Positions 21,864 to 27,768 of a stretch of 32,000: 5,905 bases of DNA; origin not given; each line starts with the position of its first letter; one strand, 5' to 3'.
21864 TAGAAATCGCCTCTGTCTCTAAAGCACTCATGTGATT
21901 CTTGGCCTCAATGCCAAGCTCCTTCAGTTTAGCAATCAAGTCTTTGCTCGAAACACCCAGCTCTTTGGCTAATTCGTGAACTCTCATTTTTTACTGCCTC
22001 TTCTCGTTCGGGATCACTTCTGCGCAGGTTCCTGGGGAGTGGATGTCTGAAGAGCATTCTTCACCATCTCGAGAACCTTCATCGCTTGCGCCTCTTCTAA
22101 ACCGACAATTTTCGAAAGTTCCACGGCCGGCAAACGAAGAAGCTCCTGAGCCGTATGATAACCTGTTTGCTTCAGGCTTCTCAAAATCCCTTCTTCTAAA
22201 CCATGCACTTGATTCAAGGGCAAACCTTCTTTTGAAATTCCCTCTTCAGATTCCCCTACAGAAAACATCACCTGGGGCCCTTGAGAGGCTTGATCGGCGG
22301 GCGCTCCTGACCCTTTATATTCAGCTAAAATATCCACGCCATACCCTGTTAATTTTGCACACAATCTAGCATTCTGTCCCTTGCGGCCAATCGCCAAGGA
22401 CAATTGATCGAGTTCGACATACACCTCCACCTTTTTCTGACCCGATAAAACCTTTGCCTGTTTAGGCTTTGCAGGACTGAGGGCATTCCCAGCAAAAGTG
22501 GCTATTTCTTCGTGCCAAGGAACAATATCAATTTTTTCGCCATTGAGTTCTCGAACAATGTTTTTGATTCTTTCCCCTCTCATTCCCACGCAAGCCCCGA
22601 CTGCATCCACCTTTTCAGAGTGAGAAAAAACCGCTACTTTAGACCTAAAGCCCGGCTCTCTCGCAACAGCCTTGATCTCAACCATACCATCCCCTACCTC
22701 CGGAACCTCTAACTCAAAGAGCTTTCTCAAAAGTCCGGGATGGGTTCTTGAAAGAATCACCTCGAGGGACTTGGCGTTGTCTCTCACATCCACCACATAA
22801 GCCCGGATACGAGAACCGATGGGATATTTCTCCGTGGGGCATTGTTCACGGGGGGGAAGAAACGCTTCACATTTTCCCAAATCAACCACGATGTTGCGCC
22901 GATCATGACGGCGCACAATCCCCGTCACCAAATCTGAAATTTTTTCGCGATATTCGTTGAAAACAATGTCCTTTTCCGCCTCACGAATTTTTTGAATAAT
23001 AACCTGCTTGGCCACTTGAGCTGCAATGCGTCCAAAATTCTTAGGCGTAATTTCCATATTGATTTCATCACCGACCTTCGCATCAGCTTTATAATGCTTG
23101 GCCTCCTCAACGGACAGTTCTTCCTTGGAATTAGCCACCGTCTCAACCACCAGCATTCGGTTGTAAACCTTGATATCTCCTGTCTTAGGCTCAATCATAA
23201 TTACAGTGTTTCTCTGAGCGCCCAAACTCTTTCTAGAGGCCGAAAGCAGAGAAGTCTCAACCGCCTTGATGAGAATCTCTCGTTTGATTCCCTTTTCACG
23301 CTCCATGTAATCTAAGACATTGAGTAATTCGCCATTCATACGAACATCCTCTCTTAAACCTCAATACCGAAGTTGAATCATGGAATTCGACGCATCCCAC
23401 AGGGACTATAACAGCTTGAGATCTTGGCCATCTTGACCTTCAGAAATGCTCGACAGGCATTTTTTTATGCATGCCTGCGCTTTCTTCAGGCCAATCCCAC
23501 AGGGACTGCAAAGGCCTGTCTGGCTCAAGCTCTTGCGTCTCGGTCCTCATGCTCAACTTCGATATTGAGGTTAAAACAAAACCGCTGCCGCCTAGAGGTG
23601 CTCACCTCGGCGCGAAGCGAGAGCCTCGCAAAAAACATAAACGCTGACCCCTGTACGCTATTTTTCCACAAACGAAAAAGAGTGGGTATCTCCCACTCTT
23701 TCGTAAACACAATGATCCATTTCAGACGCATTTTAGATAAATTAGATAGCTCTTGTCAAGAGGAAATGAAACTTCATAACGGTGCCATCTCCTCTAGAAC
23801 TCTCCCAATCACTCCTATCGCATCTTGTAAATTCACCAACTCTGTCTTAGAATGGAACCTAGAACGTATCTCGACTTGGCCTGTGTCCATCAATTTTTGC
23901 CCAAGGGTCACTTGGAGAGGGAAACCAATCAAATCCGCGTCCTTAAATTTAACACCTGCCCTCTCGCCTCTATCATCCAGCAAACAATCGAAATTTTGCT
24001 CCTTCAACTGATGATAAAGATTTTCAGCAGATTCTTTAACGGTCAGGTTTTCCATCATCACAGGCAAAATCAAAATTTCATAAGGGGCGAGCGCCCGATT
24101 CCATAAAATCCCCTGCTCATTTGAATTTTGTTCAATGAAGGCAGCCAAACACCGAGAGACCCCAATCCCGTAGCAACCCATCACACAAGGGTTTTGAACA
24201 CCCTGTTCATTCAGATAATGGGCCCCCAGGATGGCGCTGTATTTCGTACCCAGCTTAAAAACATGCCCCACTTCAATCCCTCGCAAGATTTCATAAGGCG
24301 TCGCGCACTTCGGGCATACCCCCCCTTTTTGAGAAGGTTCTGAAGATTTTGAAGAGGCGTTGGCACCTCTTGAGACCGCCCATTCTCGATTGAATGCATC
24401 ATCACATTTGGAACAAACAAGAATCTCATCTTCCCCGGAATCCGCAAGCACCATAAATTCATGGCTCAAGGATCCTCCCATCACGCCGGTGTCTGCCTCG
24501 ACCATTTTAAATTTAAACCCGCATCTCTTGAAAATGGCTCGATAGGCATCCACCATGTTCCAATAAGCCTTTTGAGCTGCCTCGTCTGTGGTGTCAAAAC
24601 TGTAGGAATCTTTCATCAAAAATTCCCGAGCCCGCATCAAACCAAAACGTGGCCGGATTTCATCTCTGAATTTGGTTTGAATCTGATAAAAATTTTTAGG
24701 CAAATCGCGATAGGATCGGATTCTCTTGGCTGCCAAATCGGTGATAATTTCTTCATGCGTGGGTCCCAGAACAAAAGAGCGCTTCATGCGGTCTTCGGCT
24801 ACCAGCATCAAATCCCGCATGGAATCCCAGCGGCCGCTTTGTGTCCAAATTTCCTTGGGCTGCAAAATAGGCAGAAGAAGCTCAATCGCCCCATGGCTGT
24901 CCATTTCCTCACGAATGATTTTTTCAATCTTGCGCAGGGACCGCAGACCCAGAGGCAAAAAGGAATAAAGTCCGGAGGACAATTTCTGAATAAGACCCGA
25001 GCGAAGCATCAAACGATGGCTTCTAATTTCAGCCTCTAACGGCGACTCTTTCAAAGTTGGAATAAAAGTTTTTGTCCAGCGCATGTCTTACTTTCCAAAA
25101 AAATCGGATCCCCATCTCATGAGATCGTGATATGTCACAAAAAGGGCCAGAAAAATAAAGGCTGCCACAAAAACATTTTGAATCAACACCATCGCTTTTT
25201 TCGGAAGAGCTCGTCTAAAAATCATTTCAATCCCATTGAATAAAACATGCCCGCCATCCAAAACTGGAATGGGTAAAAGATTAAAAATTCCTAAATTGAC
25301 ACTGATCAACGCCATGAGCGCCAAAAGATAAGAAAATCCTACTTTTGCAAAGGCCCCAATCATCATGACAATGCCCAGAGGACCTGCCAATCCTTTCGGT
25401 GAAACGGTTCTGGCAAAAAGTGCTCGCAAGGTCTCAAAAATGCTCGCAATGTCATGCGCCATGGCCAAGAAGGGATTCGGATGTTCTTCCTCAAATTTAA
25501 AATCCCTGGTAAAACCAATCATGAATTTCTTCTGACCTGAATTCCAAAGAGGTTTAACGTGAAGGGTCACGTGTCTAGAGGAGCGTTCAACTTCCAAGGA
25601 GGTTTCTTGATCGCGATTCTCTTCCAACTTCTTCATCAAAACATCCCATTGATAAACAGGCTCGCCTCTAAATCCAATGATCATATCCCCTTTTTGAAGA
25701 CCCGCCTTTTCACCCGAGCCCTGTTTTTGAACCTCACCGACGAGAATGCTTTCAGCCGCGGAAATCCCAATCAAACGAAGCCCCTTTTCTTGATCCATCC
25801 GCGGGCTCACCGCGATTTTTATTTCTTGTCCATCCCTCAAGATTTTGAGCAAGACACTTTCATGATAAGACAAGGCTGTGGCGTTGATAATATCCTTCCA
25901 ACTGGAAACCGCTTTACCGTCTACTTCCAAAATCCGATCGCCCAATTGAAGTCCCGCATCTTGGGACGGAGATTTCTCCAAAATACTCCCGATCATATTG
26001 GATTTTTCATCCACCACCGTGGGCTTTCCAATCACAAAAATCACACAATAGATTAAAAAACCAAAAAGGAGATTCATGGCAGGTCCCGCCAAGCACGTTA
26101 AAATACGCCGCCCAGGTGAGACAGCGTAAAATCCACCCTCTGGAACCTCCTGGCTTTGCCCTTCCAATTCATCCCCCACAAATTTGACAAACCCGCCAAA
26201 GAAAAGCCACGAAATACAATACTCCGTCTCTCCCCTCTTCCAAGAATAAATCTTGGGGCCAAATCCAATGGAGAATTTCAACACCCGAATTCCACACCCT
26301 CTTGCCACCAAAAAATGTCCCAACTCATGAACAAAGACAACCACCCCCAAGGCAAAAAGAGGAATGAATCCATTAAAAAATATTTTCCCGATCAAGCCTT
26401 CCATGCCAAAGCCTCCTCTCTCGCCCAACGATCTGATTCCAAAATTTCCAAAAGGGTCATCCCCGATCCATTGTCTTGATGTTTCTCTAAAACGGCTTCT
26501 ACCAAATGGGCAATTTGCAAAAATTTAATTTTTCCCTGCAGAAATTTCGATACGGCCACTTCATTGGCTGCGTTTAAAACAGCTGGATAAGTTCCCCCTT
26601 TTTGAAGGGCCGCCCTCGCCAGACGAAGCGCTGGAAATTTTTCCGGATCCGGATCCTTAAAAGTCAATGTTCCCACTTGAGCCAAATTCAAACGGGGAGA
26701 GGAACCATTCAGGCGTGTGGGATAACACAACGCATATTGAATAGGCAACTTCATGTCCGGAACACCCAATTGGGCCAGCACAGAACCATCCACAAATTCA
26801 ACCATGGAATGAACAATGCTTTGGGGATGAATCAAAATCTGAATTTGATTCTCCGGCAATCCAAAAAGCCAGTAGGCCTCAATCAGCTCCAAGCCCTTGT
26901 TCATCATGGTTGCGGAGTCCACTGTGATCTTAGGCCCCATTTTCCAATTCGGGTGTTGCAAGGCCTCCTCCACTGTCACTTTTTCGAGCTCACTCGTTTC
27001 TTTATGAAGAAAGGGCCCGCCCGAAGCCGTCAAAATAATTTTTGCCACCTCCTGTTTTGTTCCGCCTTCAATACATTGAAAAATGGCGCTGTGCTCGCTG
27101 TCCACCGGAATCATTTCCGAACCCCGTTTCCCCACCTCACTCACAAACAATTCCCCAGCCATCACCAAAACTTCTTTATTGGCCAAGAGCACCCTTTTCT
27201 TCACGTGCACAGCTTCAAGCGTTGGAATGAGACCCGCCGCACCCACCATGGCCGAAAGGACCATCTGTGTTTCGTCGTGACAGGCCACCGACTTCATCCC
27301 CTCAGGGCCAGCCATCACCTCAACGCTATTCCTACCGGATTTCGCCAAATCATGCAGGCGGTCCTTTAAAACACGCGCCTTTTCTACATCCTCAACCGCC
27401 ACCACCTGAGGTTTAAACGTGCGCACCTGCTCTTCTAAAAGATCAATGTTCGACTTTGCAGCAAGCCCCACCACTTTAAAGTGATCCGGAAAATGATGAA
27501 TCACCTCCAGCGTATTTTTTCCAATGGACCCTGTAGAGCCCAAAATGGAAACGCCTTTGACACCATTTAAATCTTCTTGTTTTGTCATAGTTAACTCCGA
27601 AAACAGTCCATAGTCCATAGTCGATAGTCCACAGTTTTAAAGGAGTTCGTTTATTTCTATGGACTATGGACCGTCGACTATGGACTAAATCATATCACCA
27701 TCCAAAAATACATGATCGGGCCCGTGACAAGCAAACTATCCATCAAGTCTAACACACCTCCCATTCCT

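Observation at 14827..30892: Family of locus-specific, heptamer-periodic hairpins that fill whole intercistronic spacers and run via a U-tract into the next start codon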

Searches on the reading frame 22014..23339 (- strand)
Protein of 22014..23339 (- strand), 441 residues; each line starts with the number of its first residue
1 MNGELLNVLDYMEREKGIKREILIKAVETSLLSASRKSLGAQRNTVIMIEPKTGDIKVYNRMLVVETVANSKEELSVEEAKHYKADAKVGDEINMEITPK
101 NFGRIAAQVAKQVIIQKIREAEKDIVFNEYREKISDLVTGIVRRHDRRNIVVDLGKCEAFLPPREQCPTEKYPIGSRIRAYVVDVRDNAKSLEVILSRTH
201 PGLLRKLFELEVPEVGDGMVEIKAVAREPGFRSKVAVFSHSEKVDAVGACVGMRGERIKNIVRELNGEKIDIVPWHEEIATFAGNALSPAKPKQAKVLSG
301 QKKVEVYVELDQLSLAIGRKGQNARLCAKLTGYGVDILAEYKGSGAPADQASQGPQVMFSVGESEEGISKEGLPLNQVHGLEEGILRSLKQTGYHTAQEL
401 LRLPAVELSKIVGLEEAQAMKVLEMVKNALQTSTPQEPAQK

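Call 13: search_protein_families(library=ncbifam, proteins=[window:22014-23339:-], max_evalue=0.00001)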
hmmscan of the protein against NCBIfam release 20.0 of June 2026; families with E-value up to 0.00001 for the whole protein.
window:22014-23339:- (441 aa): 4 families
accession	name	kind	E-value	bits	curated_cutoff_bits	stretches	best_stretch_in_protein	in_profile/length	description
TIGR01953.1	NusA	equivalog_domain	1.7e-121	405.4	253.4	1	4-339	1-337/340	transcription termination factor NusA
NF006645.0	PRK09202.4-5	equivalog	6.9e-59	199.9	532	1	8-339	22-369/540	transcription termination/antitermination protein NusA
NF006642.0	PRK09202.4-1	equivalog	7.3e-33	113.9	687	1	72-338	99-373/614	transcription termination/antitermination protein NusA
TIGR01952.1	nusA_arch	equivalog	5.9e-08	33.1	74.35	1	245-336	42-134/141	NusA-like transcription termination signal-binding factor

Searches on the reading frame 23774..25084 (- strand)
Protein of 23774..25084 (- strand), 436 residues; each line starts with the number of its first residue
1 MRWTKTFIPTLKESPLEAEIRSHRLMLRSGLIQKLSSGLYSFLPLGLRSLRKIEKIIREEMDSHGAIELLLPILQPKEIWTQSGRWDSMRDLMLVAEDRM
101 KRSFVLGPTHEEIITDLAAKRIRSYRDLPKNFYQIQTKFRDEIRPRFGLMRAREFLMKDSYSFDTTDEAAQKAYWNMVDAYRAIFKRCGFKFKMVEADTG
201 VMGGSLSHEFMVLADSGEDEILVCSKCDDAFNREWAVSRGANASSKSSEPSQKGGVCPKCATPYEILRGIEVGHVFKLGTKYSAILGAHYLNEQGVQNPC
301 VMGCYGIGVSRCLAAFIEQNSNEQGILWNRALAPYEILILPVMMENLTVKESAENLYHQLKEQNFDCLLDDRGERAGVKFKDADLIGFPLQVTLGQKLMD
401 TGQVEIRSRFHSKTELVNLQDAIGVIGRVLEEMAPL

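Call 14: search_protein_families(library=ncbifam, proteins=[window:23774-25084:-], max_evalue=0.00001)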
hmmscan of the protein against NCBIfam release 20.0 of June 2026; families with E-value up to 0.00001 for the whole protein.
window:23774-25084:- (436 aa): 9 families
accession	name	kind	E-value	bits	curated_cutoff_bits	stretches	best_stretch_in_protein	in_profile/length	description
NF006625.0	PRK09194.1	equivalog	3.2e-180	600.7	558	2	1-242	1-242/559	proline--tRNA ligase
TIGR00409.1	proS_fam_II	equivalog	1.4e-167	559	306.7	2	1-244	1-244/568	proline--tRNA ligase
NF008979.1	PRK12325.1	exception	6.3e-154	513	550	1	1-424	1-434/437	proline--tRNA ligase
TIGR00408.1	proS_fam_I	equivalog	1e-36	126.9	437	2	268-433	217-384/475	proline--tRNA ligase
TIGR00418.1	thrS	equivalog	3.8e-30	105.3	383.65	2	18-195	168-349/565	threonine--tRNA ligase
NF003211.1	PRK04173.1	equivalog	1.3e-21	77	312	1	308-421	330-449/454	glycine--tRNA ligase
TIGR00389.1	glyS_dimeric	equivalog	1.5e-18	66.6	243.3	1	319-425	455-560/565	glycine--tRNA ligase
NF003068.0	PRK03991.1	equivalog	1.5e-13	50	484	1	288-426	447-588/613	threonine--tRNA ligase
TIGR00442.1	hisS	equivalog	5.9e-10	38.7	286.75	0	37-192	4-155/406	histidine--tRNA ligase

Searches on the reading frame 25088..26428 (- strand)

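Call 14: search_protein_families(library=ncbifam, proteins=[window:25088-26428:-], max_evalue=0.00001)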
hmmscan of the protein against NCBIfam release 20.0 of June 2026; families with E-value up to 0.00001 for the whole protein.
window:25088-26428:- (446 aa): 15 families
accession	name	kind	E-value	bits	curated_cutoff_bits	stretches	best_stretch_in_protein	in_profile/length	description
TIGR00054.1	TIGR00054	equivalog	1.1e-83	281.5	147.55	1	22-438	8-418/421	RIP metalloprotease RseP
NF008046.0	PRK10779.1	equivalog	3.9e-60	204.2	477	4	24-138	12-127/450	sigma E protease regulator RseP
TIGR02037.1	degP_htrA_DO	subfamily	1.7e-19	70.1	416.2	2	141-212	258-330/434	Do family serine endopeptidase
TIGR02860.1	spore_IV_B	equivalog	1.3e-17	63.9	305.25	2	152-222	123-193/402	SpoIVB peptidase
NF041521.1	HhoA_HhoB_HtrA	equivalog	3.3e-14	52.9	450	1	138-209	259-331/335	HhoA/HhoB/HtrA family serine endopeptidase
NF041199.1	trx7_PDZ_seleno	equivalog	8e-13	48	300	0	141-208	202-271/390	Trx7/PDZ domain-containing (seleno)protein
NF047968.1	SerProtHtrA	equivalog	4.2e-11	42.8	470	0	222-292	285-356/357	serine protease HtrA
TIGR00225.1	prc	subfamily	1.3e-09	37.6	218.6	0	140-205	60-127/335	C-terminal processing peptidase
NF007526.1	PRK10139.1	equivalog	2.1e-09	36.6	756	1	143-288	292-452/456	serine endoprotease DegQ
NF040960.1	MamE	equivalog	1e-08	34.3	800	0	142-205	467-531/659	magnetosome formation protease MamE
NF008189.1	PRK10942.1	equivalog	2e-08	33.1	720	1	141-288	312-473/477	serine endoprotease DegP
TIGR02038.1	protease_degS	equivalog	3.4e-08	33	422.95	0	191-291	241-344/351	outer membrane-stress sensor serine endopeptidase DegS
NF008147.1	PRK10898.1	equivalog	1.2e-07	31.3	408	0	146-207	283-345/352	outer membrane-stress sensor serine endopeptidase DegS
NF045589.1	Cterm_S41_CtpB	exception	5.4e-07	28.6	633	0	145-202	133-192/416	carboxyl-terminal processing protease CtpB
NF050055.1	SerProtHtrAMycob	equivalog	2.2e-06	26.9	800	0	224-293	428-498/502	serine protease HtrA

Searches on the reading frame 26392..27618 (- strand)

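Call 13: search_protein_families(library=ncbifam, proteins=[window:26392-27618:-], max_evalue=0.00001)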
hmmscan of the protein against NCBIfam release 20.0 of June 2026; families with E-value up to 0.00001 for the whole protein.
window:26392-27618:- (408 aa): 3 families
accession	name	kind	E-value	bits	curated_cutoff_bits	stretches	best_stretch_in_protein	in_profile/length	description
NF009114.0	PRK12464.1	equivalog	1.5e-163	544.3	461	1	20-404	2-379/389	1-deoxy-D-xylulose-5-phosphate reductoisomerase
TIGR00243.1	Dxr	equivalog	7.2e-147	489.3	315.7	1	21-403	2-380/389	1-deoxy-D-xylulose-5-phosphate reductoisomerase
NF003938.0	PRK05447.1-1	equivalog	7.8e-138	459.8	515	1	21-403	2-389/398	1-deoxy-D-xylulose-5-phosphate reductoisomerase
